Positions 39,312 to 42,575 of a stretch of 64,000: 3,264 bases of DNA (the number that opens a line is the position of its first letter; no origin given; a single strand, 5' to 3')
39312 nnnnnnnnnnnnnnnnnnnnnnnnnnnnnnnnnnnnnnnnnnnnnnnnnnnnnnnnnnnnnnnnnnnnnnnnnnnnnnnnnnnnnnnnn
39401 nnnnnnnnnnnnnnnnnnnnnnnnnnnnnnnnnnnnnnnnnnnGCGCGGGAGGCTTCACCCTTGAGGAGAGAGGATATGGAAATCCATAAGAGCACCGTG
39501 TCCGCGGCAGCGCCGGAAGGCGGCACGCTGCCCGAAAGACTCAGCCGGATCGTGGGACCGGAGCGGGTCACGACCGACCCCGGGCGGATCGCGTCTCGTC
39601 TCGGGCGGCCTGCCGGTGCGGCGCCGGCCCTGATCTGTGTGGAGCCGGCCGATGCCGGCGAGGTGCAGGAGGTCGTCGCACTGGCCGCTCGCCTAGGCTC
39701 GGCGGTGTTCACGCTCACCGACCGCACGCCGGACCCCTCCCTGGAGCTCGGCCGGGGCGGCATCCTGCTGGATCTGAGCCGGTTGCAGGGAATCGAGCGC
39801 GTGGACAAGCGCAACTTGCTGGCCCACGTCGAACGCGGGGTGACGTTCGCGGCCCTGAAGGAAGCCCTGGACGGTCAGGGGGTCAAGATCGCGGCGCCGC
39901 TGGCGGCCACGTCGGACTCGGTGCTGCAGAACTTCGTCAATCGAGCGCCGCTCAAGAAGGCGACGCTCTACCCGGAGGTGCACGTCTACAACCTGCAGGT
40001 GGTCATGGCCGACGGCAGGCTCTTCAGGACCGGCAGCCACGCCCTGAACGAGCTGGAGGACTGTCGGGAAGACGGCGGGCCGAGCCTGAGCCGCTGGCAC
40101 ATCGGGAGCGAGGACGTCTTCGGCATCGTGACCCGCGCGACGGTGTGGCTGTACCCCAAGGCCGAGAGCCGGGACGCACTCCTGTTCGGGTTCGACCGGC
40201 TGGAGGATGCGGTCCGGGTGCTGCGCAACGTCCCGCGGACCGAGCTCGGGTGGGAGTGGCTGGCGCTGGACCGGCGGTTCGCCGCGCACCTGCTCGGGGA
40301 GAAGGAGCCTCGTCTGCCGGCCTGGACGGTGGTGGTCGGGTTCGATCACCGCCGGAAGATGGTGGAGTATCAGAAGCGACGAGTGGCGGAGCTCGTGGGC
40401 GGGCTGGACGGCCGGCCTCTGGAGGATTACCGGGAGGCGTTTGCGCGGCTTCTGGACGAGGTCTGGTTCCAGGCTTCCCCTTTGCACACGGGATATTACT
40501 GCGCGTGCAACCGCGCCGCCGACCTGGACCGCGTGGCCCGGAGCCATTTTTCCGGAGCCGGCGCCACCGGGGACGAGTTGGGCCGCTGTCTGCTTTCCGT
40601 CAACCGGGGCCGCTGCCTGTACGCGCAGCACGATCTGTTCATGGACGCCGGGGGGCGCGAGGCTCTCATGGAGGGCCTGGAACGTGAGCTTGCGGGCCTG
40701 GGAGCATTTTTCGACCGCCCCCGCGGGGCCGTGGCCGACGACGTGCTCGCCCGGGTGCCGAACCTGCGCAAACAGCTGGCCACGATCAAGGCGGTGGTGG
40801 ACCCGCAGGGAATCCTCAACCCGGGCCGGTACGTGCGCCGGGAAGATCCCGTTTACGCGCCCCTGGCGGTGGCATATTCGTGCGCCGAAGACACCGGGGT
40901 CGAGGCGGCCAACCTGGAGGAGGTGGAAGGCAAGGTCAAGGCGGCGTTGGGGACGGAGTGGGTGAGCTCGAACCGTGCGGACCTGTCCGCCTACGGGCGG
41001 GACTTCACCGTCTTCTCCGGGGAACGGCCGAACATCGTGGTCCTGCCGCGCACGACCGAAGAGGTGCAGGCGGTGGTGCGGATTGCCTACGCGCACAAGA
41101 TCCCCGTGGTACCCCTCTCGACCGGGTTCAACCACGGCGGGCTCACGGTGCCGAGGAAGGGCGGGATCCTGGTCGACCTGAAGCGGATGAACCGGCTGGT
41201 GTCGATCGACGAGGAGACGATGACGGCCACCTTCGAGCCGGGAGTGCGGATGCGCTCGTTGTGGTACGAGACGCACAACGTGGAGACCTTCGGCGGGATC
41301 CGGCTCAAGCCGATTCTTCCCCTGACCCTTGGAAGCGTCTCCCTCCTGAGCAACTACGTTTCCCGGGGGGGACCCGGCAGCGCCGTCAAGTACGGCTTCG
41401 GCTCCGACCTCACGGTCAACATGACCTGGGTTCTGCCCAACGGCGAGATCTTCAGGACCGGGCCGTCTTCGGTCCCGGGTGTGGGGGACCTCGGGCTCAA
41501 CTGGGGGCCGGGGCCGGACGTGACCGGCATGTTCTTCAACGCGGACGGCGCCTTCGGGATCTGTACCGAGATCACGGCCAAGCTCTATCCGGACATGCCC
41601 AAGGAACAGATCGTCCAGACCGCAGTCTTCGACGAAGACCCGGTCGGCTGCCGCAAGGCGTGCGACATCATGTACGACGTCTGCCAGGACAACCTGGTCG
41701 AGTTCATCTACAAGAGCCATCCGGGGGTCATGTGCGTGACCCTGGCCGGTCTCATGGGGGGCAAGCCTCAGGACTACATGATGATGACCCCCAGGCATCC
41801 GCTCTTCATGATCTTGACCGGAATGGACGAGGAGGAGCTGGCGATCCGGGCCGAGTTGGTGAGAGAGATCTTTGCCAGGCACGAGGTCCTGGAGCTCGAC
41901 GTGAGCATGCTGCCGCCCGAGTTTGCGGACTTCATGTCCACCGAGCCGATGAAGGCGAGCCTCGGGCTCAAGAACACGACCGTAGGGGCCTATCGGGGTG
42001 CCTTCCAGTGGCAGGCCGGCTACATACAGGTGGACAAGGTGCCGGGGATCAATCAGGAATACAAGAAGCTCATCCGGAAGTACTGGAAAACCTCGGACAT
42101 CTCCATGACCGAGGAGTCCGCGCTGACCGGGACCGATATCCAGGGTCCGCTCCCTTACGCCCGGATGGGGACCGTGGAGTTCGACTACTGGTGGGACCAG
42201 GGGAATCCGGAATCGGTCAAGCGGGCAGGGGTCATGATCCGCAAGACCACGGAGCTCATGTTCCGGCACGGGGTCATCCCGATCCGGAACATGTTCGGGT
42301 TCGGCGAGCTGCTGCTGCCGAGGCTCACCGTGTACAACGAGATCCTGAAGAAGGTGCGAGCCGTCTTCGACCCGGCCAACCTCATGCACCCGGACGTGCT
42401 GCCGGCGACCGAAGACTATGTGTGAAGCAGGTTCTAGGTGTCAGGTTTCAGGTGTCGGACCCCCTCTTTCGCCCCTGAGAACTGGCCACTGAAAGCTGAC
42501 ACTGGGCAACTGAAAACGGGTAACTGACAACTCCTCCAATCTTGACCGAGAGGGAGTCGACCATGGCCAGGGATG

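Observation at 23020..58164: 35-kb supercluster reads as an anaerobe-style catabolic island for a hydrophobic (isoprenoid-like) substrate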

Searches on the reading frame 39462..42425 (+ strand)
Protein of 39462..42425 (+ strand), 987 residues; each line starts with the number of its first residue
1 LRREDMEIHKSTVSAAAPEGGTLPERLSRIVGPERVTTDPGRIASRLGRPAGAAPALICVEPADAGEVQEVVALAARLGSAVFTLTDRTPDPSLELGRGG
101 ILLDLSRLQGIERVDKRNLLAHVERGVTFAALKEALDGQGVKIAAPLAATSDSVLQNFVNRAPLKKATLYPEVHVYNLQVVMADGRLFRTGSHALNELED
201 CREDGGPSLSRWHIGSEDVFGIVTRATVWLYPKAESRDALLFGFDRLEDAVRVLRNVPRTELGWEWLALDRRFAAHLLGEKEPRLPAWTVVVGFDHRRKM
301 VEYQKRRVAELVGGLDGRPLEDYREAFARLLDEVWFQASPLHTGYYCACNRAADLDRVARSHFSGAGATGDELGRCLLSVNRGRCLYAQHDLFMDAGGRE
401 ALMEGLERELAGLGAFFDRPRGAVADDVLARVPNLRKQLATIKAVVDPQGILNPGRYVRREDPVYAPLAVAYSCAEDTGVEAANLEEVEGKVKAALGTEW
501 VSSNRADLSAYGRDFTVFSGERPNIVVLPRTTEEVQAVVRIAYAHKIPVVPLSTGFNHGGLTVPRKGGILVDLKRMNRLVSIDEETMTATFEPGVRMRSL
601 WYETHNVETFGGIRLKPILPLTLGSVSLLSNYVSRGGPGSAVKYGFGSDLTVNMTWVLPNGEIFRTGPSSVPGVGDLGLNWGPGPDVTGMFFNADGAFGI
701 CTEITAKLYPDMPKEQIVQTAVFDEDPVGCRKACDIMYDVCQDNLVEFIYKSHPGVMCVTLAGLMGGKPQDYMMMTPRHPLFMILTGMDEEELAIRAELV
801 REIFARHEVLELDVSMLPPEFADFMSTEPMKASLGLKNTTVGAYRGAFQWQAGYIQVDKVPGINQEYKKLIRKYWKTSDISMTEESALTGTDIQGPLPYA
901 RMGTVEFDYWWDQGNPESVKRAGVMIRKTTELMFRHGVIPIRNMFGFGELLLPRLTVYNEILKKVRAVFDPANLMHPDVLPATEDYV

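Call 6: search_protein_families(library=pfam, proteins=[window:39462-42425:+])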
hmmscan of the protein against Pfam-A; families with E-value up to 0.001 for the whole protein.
window:39462-42425:+ (987 aa): 2 families
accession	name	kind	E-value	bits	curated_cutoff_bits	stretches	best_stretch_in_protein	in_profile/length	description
PF01565.28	FAD_binding_4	-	4.5e-41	140.2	26.4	2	523-667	1-139/139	FAD binding domain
PF02913.24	FAD-oxidase_C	-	8.9e-05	22.7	21.2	0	439-456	230-247/248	FAD linked oxidases, C-terminal domain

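Call 11: search_protein_families(library=ncbifam, max_evalue=0.001, proteins=[window:39462-42425:+])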
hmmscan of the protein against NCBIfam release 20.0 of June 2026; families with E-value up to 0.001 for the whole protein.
window:39462-42425:+ (987 aa): 9 families
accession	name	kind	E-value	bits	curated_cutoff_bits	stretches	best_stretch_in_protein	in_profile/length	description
TIGR00387.1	glcD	equivalog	4.1e-41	141.2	567.9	2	526-737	1-198/413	glycolate oxidase subunit GlcD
NF008408.0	PRK11230.1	equivalog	1.5e-28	99.6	897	2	493-727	26-245/499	glycolate oxidase subunit GlcD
TIGR01678.1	FAD_lactone_ox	subfamily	6.5e-12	45.1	396.8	1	522-665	14-148/438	sugar 1,4-lactone oxidase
NF041227.1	BagG_FevA2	exception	2.4e-10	39.6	850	1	505-667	28-179/455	bagremycin/ferroverdin biosynthesis FAD-dependent oxygenase BagG/FevA2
TIGR01679.1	bact_FAD_ox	subfamily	1.9e-09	36.9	292.25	1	522-601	11-85/419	FAD-linked oxidoreductase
NF041226.1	BagK_FevA1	equivalog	3.7e-09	35.5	800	1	519-600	37-115/453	bagremycin/ferroverdin biosynthesis FAD-dependent oxygenase BagK/FevA1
NF049975.1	2HglutDHaseYdiJ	equivalog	1.1e-08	33.3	1350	1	513-669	43-195/1018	D-2-hydroxyglutarate dehydrogenase YdiJ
NF053785.1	DcplphribOxDprE1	equivalog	1.4e-06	27.8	500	0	526-600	18-90/449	decaprenylphosphoryl-beta-D-ribose oxidase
TIGR01677.1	pln_FAD_oxido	subfamily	0.0001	21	383.1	1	521-606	32-121/560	FAD-dependent oxidoreductase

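Call 13: find_related_loci(query=window:39462-42425:+, collection=genome_contigs, flank=10000)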
Query window:39462-42425:+ (987 aa) in genome_contigs; peptide patterns used: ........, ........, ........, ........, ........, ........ (x = any residue, [..] = any of these).
25 stretches matched a pattern; 12 encode a relative of the query (tblastn E <= 1e-3); 12 distinct loci.
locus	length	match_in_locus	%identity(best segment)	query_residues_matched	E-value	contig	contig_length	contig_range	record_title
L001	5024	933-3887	66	2-987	0e+0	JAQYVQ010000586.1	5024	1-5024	MAG: Syntrophobacteria bacterium isolate SG_15_bin2 SG_15_bin.2.orig_15_k141_2113889, whole genome shotgun sequence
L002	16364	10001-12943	65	6-987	0e+0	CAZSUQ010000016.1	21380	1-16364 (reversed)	MAG TPA_asm: uncultured Thermodesulfobacteriota bacterium isolate binchicken_co97_83 genome assembly, contig: NODE_10125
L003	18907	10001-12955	65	2-987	0e+0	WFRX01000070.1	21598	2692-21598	MAG: bacterium isolate S015_6 k151_1177832, whole genome shotgun sequence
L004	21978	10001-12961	49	2-987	0e+0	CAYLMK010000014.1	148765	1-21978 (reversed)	MAG TPA_asm: uncultured Thermodesulfobacteriota bacterium isolate binchicken_co274_253 genome assembly, contig: NODE_201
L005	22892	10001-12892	49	25-987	0e+0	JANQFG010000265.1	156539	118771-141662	MAG: bacterium isolate PL23a_bin.76 k99_6157782, whole genome shotgun sequence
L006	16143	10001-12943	49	11-987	0e+0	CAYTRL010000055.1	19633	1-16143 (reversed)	MAG TPA_asm: uncultured Thermodesulfobacteriota bacterium isolate binchicken_co65_60 genome assembly, contig: NODE_11394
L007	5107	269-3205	47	10-987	0e+0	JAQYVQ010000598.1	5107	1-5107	MAG: Syntrophobacteria bacterium isolate SG_15_bin2 SG_15_bin.2.orig_15_k141_2243159, whole genome shotgun sequence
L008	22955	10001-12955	64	2-987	0e+0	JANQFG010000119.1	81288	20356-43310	MAG: bacterium isolate PL23a_bin.76 k99_1993871, whole genome shotgun sequence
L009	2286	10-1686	53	25-987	0e+0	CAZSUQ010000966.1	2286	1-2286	MAG TPA_asm: uncultured Thermodesulfobacteriota bacterium isolate binchicken_co97_83 genome assembly, contig: NODE_15229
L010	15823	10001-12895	64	22-987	0e+0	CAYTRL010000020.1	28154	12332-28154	MAG TPA_asm: uncultured Thermodesulfobacteriota bacterium isolate binchicken_co65_60 genome assembly, contig: NODE_6849_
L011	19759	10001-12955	66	2-987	0e+0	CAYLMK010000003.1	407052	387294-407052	MAG TPA_asm: uncultured Thermodesulfobacteriota bacterium isolate binchicken_co274_253 genome assembly, contig: NODE_18_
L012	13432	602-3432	43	20-984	4e-162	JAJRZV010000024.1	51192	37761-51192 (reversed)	MAG: bacterium isolate Dive96_bin4.233 k141_583392, whole genome shotgun sequence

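Call 19: search_protein_families(library=pfam, max_evalue=0.001, proteins=[L011:16630-17949:+, L011:2231-3763:+, L011:883-2301:+, L011:3760-4623:+, L008:731-2170:+, L008:2307-4043:+, L008:4059-4871:+, L008:18322-19647:+, L008:21322-22047:+, L008:22057-22890:-])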
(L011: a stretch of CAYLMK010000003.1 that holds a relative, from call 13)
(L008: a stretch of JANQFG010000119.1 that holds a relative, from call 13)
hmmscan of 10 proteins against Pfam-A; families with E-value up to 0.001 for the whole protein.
L011:16630-17949:+ (439 aa): 0 families

L011:2231-3763:+ (510 aa): 1 family
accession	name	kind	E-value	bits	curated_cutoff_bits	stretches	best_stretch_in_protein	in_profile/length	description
PF01704.24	UDPGP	-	3.2e-34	118.8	22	1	129-440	44-338/413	UTP--glucose-1-phosphate uridylyltransferase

L011:883-2301:+ (472 aa): 3 families
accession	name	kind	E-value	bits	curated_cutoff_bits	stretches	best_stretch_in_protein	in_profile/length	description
PF01769.21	MgtE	-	9.6e-33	113.6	27.6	1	337-460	1-125/125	Divalent cation transporter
PF00571.33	CBS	-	7.7e-21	74.6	24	2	217-272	1-56/57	CBS domain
PF03448.22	MgtE_N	-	5.6e-18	65.8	25.9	1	50-152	1-102/102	MgtE intracellular N domain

L011:3760-4623:+ (287 aa): 1 family
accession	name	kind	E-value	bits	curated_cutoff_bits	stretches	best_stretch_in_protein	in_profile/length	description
PF04016.18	DUF364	-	3e-08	33.8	23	1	175-269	13-100/147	Putative heavy-metal chelation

L008:731-2170:+ (479 aa): 1 family
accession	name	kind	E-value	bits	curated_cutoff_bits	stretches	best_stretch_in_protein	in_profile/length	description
PF01704.24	UDPGP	-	1.4e-39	136.5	22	1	78-404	28-339/413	UTP--glucose-1-phosphate uridylyltransferase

L008:2307-4043:+ (578 aa): 0 families

L008:4059-4871:+ (270 aa): 1 family
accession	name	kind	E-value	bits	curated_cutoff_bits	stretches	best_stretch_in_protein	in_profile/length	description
PF04016.18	DUF364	-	1.2e-11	44.9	23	1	157-254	11-101/147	Putative heavy-metal chelation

L008:18322-19647:+ (441 aa): 0 families

L008:21322-22047:+ (241 aa): 6 families
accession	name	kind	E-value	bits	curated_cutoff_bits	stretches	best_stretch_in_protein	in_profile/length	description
PF12146.15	Hydrolase_4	-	6.3e-26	91.6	27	1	9-223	8-237/239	Serine aminopeptidase, S33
PF12697.13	Abhydrolase_6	-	3.1e-12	48.1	26.3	1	9-193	2-181/217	Alpha/beta hydrolase family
PF00561.26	Abhydrolase_1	-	1.9e-11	44.6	25.8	1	9-106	4-102/245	alpha/beta hydrolase fold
PF20408.4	Abhydrolase_11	-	8.7e-05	22.8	27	0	15-112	14-113/193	Alpha/beta hydrolase domain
PF02089.21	Palm_thioest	-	0.00033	20.9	26.8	0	9-205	3-215/254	Palmitoyl protein thioesterase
PF00326.27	Peptidase_S9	-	0.00099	19.1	22.6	0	172-213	137-180/213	Prolyl oligopeptidase family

L008:22057-22890:- (277 aa): 1 family
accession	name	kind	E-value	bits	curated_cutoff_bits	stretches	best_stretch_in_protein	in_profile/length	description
PF01425.27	Amidase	-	2e-10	40.7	27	1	21-251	235-444/445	Amidase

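Call 20: search_solved_structures(query=window:39462-42425:+, max_evalue=0.001)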
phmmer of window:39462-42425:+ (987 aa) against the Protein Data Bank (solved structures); distinct sequences matched with E-value up to 0.001: 57.
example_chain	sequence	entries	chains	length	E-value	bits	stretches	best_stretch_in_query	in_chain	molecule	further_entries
1dii_A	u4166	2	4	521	4.1e-25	91.2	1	482-720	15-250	P-CRESOL METHYLHYDROXYLASE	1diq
1wve_A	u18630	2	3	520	4.2e-25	91.2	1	483-720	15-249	4-cresol dehydrogenase [hydroxylating] flavoprotein subunit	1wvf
9h40_A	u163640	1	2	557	7.7e-24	87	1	479-711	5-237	p-cresol methylhydroxylase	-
8s7n_A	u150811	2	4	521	2.2e-23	85.5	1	479-711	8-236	Oxidoreductase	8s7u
8s7q_A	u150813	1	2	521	3.9e-23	84.6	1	479-711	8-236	Oxidoreductase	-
8s7r_A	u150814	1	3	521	4e-23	84.6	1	479-711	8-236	Oxidoreductase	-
8s7w_A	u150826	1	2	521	5.1e-23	84.3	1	479-711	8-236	Oxidoreductase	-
7pbg_A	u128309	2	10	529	1.2e-22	83.1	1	479-723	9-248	FAD-binding oxidoreductase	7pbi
8s7t_A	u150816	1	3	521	1.2e-22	83.1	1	479-711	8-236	Oxidoreductase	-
8s7p_A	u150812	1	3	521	1.4e-22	82.8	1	479-711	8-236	Oxidoreductase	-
5fxd_A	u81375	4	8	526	1.4e-22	82.8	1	491-725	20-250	PROBABLE VANILLYL-ALCOHOL OXIDASE | EUGENOL OXIDASE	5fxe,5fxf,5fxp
8s7s_A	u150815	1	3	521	1.8e-22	82.5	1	479-711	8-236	Oxidoreductase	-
7ywv_A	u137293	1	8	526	1.9e-22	82.4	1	491-725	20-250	Probable vanillyl-alcohol oxidase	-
8bam_A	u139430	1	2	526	1.9e-22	82.3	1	491-725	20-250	Probable vanillyl-alcohol oxidase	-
7ywu_A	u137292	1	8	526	2e-22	82.3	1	491-725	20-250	Probable vanillyl-alcohol oxidase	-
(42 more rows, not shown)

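Call 33: search_protein_families(library=pfam, max_evalue=5, proteins=[L011:16630-17949:+])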
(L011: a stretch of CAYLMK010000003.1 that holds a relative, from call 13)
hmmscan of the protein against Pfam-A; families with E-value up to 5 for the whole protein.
L011:16630-17949:+ (439 aa): 1 family
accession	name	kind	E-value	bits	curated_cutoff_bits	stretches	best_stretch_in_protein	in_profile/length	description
PF18256.6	HscB_4_cys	-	0.53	10.6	26.2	1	152-166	13-27/27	Co-chaperone HscB tetracysteine metal binding motif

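Call 69: find_homologous_proteins(query=window:39462-42425:+, max_evalue=1e-20)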
Query window:39462-42425:+ (987 aa): 49 proteins with E <= 1e-20 among 8000 candidates.
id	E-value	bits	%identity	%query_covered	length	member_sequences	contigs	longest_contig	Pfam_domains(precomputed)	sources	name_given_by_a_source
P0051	0.0e+0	2266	100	99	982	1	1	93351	PF01565.29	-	-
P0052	0.0e+0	1789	78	99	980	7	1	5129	PF01565.29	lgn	-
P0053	0.0e+0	1787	79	97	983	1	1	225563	PF01565.29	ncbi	ncbi:MAG: FAD-binding oxidoreductase [bacterium]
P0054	0.0e+0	1592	72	97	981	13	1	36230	PF01565.29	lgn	-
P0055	0.0e+0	1555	68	98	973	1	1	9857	PF01565.29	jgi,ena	-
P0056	0.0e+0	1539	67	99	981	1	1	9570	PF01565.29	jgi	jgi:FAD/FMN-containing dehydrogenase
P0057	0.0e+0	1535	67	98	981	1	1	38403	PF01565.29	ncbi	-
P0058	0.0e+0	1524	66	99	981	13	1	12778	PF01565.29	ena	-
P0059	0.0e+0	1510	69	90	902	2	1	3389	PF01565.29,PF02913.25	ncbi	-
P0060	0.0e+0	1504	66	99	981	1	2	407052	PF01565.29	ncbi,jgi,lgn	jgi:FAD/FMN-containing dehydrogenase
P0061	0.0e+0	1499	66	99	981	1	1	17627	PF01565.29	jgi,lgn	jgi:FAD/FMN-containing dehydrogenase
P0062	0.0e+0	1498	66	98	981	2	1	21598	PF01565.29,PF02913.25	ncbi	-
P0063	0.0e+0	1495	64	99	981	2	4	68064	PF01565.29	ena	-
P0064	0.0e+0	1495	66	98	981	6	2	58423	PF01565.29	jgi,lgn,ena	-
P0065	0.0e+0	1492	65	99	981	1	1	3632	PF01565.29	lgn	-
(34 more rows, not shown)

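Call 71: find_encoding_contigs(protein=P0053, flank=10000, max_places=1)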
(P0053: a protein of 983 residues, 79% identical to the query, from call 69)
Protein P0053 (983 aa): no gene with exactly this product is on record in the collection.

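Call 87: predict_structure(alignment_id=A3)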
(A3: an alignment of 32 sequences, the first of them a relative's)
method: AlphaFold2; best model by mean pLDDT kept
length: 982 residues; sequences in the alignment: 32
mean_pLDDT: 82.7   pTM: 0.89
mean pLDDT of the five models: 82.7, 82.6, 80.3, 80.1, 73.9
residues with pLDDT >= 90: 441; 70-90: 365; 50-70: 120; < 50: 56
segments of 3 or more residues with pLDDT < 50: 1-13, 507-515, 549-559, 617-619, 829-843, 980-982
pLDDT, mean of each block of 10 residues (from residue 1): 31 68 95 86 61 92 97 92 77 88 93 89 94 89 91 91 70 94 90 77 87 95 89 97 97 92 96 90 96 95 97 95 94 89 95 91 85 94 91 74 94 91 92 95 94 92 86 85 97 90 59 57 94 95 74 42 83 91 90 83 91 63 64 61 83 93 92 90 76 86 90 84 89 82 82 72 77 85 94 92 78 57 59 34 65 86 87 65 77 62 71 74 85 71 76 89 88 61 31
secondary structure, 60 per line:
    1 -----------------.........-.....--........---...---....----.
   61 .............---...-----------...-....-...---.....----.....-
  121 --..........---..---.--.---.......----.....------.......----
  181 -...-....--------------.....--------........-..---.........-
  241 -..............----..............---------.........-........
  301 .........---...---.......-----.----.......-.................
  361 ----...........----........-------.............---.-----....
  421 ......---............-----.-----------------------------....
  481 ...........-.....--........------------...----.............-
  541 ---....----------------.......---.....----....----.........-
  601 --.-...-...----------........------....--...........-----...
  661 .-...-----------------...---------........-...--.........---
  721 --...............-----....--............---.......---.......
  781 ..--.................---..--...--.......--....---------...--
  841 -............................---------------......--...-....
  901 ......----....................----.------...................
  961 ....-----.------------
elements in order (helices of 4 or more, strands of 3 or more residues): H18-26 H35-42 E52-55 H60-73 E77-79 E95-98 E106-110 E115-119 H124-132 H149-154 H160-163 E170-176 E182-184 H186-189 H204-208 E217-224 E231-239 H242-255 E260-265 H266-273 E283-291 H293-309 E313-315 H319-325 E336-342 H344-360 E368-375 E380-387 H395-407 H417-426 H430-441 H477-491 H500-507 E520-522 H527-539 E544-547 E564-567 E574-578 E583-586 H592-599 E609-611 H623-629 H636-639 H642-645 E646-652 E658-661 E695-702 E704-706 E709-717 H723-737 E743-746 H749-760 H764-770 E774-782 H785-801 H814-820 H823-826 E842-851 H852-869 E885-890 E897-906 H911-930 H942-964
